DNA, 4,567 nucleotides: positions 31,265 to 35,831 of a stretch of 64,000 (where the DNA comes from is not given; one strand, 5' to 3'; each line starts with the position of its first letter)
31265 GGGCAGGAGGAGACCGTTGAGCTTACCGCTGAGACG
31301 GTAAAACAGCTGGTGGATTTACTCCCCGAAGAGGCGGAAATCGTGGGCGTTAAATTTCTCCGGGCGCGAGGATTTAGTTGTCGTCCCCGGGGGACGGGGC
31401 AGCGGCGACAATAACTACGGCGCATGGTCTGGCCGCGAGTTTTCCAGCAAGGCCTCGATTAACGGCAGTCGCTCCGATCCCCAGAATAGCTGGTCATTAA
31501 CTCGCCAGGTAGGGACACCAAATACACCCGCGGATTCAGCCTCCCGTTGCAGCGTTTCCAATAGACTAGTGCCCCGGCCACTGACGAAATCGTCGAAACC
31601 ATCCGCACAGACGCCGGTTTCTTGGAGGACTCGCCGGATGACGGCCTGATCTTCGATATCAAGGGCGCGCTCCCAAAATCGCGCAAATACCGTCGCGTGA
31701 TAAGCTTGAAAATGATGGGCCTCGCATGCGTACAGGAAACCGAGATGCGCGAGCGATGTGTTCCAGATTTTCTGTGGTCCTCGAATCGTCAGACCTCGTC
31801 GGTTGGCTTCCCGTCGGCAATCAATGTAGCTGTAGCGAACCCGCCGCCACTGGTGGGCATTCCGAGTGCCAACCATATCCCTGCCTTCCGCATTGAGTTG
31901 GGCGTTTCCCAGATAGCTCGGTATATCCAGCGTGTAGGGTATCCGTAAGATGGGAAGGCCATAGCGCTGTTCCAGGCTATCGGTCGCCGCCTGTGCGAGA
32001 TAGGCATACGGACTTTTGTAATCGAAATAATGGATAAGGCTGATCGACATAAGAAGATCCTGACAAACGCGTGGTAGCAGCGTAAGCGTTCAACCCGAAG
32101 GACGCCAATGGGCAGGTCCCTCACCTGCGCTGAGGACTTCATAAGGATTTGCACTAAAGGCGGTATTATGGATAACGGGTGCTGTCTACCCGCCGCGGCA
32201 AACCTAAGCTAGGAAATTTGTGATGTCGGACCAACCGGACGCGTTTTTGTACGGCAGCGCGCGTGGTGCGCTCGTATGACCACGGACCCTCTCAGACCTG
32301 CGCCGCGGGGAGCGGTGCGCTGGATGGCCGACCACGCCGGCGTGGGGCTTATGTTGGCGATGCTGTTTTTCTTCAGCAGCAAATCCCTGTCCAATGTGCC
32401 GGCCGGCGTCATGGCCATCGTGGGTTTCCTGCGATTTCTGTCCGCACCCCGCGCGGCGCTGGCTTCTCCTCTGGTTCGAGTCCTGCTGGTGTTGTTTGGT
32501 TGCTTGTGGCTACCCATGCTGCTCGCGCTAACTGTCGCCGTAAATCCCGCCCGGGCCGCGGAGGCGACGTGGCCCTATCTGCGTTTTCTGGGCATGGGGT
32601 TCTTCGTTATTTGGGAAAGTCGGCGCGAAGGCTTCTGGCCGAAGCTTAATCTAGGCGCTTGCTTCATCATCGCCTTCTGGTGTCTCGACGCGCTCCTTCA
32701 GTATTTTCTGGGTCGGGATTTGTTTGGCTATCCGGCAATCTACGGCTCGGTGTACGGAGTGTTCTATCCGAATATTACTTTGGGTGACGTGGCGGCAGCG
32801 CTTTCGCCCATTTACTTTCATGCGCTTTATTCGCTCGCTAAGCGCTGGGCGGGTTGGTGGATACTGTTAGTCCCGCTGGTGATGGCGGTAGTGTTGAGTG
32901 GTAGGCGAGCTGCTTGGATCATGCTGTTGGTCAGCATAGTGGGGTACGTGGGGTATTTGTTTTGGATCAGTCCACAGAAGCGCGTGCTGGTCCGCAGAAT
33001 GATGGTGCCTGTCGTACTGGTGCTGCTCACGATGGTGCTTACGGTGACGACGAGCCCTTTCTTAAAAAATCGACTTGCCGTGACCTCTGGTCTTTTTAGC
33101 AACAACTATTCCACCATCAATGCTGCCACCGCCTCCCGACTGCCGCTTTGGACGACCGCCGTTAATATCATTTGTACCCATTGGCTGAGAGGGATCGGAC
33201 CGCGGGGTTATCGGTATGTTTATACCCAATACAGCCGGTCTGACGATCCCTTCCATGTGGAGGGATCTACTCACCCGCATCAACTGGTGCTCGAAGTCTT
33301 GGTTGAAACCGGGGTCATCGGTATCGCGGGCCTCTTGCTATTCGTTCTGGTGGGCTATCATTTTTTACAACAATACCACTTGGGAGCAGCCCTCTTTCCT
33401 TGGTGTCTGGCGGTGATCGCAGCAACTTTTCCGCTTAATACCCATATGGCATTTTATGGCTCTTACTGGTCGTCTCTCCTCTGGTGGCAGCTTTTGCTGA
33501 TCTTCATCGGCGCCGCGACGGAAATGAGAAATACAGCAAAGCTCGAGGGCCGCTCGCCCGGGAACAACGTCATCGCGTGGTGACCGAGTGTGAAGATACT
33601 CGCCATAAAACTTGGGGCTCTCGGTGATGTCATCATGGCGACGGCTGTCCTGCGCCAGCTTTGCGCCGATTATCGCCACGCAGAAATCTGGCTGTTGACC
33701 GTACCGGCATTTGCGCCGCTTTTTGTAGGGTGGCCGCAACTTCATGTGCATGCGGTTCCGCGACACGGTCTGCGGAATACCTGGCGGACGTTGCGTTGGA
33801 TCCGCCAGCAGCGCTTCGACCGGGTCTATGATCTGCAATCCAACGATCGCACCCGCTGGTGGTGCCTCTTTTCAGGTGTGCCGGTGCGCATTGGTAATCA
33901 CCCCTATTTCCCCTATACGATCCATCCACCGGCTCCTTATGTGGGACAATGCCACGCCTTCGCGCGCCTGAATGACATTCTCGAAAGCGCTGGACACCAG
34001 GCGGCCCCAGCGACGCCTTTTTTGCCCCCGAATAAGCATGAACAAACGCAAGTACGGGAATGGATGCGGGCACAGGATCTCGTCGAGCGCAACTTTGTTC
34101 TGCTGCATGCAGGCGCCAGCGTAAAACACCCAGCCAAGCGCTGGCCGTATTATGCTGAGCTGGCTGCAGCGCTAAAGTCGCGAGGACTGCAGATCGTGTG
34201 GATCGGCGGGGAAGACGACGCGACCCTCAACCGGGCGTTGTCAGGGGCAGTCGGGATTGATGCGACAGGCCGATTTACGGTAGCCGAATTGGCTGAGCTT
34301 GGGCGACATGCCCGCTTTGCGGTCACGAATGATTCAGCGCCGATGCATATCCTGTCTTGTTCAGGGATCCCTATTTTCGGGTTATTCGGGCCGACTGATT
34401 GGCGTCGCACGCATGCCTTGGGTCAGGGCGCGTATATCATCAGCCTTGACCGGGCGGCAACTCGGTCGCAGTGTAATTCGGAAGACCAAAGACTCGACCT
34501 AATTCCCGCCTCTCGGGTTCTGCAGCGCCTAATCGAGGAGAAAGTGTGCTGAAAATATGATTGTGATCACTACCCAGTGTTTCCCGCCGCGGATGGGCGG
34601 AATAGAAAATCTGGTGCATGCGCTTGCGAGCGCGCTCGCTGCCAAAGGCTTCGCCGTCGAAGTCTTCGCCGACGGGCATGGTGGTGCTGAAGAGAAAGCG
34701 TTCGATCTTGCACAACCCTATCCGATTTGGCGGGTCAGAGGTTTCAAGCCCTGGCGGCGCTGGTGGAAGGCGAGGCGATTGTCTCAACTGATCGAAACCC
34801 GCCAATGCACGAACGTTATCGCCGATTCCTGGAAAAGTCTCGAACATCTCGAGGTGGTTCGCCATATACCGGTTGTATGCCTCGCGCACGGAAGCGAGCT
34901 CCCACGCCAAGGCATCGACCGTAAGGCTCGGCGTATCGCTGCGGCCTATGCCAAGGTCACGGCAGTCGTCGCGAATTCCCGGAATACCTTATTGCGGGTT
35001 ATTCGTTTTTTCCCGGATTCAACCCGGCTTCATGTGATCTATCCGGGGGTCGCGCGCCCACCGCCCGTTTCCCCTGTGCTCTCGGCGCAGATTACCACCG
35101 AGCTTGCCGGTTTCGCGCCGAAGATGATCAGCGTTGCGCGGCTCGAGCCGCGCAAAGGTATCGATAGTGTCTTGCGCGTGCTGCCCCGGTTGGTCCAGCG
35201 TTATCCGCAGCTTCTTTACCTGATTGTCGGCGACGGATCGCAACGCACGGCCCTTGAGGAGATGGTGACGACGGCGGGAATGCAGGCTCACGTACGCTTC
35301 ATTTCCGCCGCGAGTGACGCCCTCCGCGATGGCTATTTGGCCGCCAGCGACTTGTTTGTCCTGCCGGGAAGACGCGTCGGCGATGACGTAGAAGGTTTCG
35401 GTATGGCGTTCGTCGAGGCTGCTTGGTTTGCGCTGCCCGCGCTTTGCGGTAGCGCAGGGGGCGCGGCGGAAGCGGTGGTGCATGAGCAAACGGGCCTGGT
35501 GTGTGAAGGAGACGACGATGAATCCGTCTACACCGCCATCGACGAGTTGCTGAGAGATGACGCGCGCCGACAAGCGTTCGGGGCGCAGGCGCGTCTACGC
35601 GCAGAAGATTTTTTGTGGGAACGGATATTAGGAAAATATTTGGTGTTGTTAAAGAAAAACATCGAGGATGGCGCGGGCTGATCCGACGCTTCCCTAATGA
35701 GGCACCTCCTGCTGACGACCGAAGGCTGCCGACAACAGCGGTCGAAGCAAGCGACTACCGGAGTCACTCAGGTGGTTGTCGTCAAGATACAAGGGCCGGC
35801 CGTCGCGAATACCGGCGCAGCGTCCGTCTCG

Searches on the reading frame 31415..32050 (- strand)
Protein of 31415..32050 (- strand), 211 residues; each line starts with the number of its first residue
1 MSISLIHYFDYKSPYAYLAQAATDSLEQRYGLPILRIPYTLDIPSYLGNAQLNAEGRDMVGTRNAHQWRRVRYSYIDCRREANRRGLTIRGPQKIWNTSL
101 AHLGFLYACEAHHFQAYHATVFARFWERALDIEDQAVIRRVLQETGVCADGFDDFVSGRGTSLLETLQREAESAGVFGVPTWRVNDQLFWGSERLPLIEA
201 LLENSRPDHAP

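Call 18: search_protein_families(library=ncbifam, proteins=[window:31415-32050:-], max_evalue=0.00001)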
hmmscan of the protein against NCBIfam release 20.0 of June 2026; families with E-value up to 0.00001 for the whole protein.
window:31415-32050:- (211 aa): 0 families

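Call 57: search_protein_families(library=pfam, proteins=[window:31415-32050:-], max_evalue=0.01)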
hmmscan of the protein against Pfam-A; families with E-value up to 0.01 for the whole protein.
window:31415-32050:- (211 aa): 1 family
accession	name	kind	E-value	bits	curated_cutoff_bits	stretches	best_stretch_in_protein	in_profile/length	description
PF01323.26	DSBA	-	5e-25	88.8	25.6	1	6-202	3-190/191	DSBA-like thioredoxin domain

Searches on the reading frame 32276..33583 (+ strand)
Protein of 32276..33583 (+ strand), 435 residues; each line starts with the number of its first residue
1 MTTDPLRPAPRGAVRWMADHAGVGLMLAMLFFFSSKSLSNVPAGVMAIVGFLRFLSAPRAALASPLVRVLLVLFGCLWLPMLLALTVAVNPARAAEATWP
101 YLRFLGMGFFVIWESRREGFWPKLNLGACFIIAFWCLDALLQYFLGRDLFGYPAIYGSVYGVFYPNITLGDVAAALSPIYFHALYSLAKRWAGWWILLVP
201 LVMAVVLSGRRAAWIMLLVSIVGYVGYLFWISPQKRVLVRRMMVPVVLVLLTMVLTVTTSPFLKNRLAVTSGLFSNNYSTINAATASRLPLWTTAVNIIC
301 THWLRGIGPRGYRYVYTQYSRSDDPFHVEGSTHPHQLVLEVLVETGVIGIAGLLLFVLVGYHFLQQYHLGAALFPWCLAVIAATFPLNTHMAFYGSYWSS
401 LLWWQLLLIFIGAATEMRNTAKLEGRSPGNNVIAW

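Call 18: search_protein_families(library=ncbifam, proteins=[window:32276-33583:+], max_evalue=0.00001)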
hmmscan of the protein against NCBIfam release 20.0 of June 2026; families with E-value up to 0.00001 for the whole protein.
window:32276-33583:+ (435 aa): 0 families

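Call 57: search_protein_families(library=pfam, proteins=[window:32276-33583:+], max_evalue=0.01)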
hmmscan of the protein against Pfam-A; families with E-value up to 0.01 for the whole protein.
window:32276-33583:+ (435 aa): 1 family
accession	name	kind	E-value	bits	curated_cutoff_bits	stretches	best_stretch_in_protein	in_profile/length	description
PF04932.20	Wzy_C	-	1.6e-18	67.4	31.7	1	197-353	2-148/149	O-Antigen ligase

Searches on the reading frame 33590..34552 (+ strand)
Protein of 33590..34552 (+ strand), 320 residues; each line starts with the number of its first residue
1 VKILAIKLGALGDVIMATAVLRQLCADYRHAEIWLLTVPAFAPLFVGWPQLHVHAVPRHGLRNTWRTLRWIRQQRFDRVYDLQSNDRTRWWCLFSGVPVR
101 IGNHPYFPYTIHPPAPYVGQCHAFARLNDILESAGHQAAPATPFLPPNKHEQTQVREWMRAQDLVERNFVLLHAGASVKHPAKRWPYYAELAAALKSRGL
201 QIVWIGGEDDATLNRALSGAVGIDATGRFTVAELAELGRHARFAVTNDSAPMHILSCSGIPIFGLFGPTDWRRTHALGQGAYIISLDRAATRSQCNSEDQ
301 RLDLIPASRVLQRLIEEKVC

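Call 18: search_protein_families(library=ncbifam, proteins=[window:33590-34552:+], max_evalue=0.00001)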
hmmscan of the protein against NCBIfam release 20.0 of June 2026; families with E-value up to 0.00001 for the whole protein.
window:33590-34552:+ (320 aa): 5 families
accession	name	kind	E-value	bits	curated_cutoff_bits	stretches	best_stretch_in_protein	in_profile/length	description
TIGR02195.1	heptsyl_trn_II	equivalog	5.6e-21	75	134.6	1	2-291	1-307/339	lipopolysaccharide heptosyltransferase II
TIGR02201.1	heptsyl_trn_III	equivalog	1.7e-17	63.5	170.2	1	2-312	1-337/344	putative lipopolysaccharide heptosyltransferase III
NF008162.0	PRK10916.1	equivalog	5.6e-16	58.6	569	1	1-286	1-307/348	ADP-heptose--LPS heptosyltransferase RfaF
NF007742.0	PRK10422.1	equivalog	6.6e-12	44.9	467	1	165-312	181-337/352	lipopolysaccharide core heptosyltransferase RfaQ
TIGR02193.1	heptsyl_trn_I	equivalog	1.8e-09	37.3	185.3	0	160-280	179-295/320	lipopolysaccharide heptosyltransferase I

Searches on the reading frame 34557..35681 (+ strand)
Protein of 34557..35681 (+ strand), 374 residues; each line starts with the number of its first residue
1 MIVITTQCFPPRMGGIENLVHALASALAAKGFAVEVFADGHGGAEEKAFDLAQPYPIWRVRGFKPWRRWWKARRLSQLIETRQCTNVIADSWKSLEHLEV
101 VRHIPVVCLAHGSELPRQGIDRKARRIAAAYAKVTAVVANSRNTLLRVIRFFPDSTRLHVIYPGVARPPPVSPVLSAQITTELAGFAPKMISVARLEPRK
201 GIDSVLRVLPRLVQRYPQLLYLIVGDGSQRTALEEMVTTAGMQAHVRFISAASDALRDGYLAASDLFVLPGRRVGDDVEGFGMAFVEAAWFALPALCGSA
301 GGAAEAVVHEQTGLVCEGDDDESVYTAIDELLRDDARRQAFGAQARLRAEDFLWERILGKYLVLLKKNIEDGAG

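Call 18: search_protein_families(library=ncbifam, proteins=[window:34557-35681:+], max_evalue=0.00001)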
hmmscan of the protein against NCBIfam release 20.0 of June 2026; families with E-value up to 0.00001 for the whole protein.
window:34557-35681:+ (374 aa): 24 families
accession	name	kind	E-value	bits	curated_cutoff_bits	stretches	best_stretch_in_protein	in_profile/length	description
TIGR03088.1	stp2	hypoth_equivalog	4.9e-22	78.5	409.05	1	188-366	195-371/374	TIGR03088 family PEP-CTERM/XrtA system glycosyltransferase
TIGR03999.1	thiol_BshA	equivalog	8.4e-22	77.6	273.7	1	103-367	113-372/375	N-acetyl-alpha-D-glucosaminyl L-malate synthase BshA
NF041876.1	EPS_EpsE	equivalog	1.6e-20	73.7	400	1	189-350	216-377/389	exopolysaccharide biosynthesis GT4 family glycosyltransferase EpsE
TIGR03449.1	mycothiol_MshA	equivalog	9.6e-20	70.8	462.5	1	132-357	163-392/406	D-inositol-3-phosphate glycosyltransferase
NF038229.1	Glyco4_Geo_Pelo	equivalog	2.3e-16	59.7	400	1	98-355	74-323/338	GPMC system family 4 glycosyltransferase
NF038295.1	EPS_HpsP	equivalog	5.3e-15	55.3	550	1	152-361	172-380/388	hormogonium polysaccharide biosynthesis glycosyltransferase HpsP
TIGR02095.1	glgA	subfamily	2.7e-14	52.7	328.45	1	187-366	294-475/477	glycogen/starch synthase, ADP-glucose type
NF047880.1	glyco_SdgA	exception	4.1e-14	52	800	1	99-362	234-484/488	serine-aspartate repeat adhesin O-glycosyltransferase SdgA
TIGR04063.1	stp3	hypoth_equivalog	2.1e-11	43.3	442.05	1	200-347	226-373/397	TIGR04063 family PEP-CTERM/XrtA system glycosyltransferase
NF053787.1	GlcN_PG_synth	equivalog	2.2e-11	43.2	480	1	186-360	196-351/361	N-acetylglucosaminyl phosphatidylglycerol synthase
NF050063.1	ProtGlycPglJ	equivalog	2.7e-11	43.3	500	1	129-357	140-355/363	N-acetylgalactosamine-N,N'-diacetylbacillosaminyl-diphospho-undecaprenol 4-alpha-N-acetylgalactosaminyltransferase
TIGR02149.1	glgA_Coryne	subfamily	2.3e-10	40.1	302.4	1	131-364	145-386/391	glycogen synthase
NF047881.1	glyco_SdgB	exception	3.1e-10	39.3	800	1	184-361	318-489/496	serine-aspartate repeat adhesin O-glycosyltransferase SdgB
NF007640.0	PRK10307.1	subfamily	4.7e-10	38.9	276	1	199-354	241-392/411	WcaI family glycosyltransferase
NF050056.1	ProtGlycPglH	equivalog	2.5e-09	36.7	600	1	190-366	182-351/354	GalNAc-alpha-(1->4)-GalNAc-alpha-(1->3)-diNAcBac-PP-undecaprenol alpha-1,4-N-acetyl-D-galactosaminyltransferase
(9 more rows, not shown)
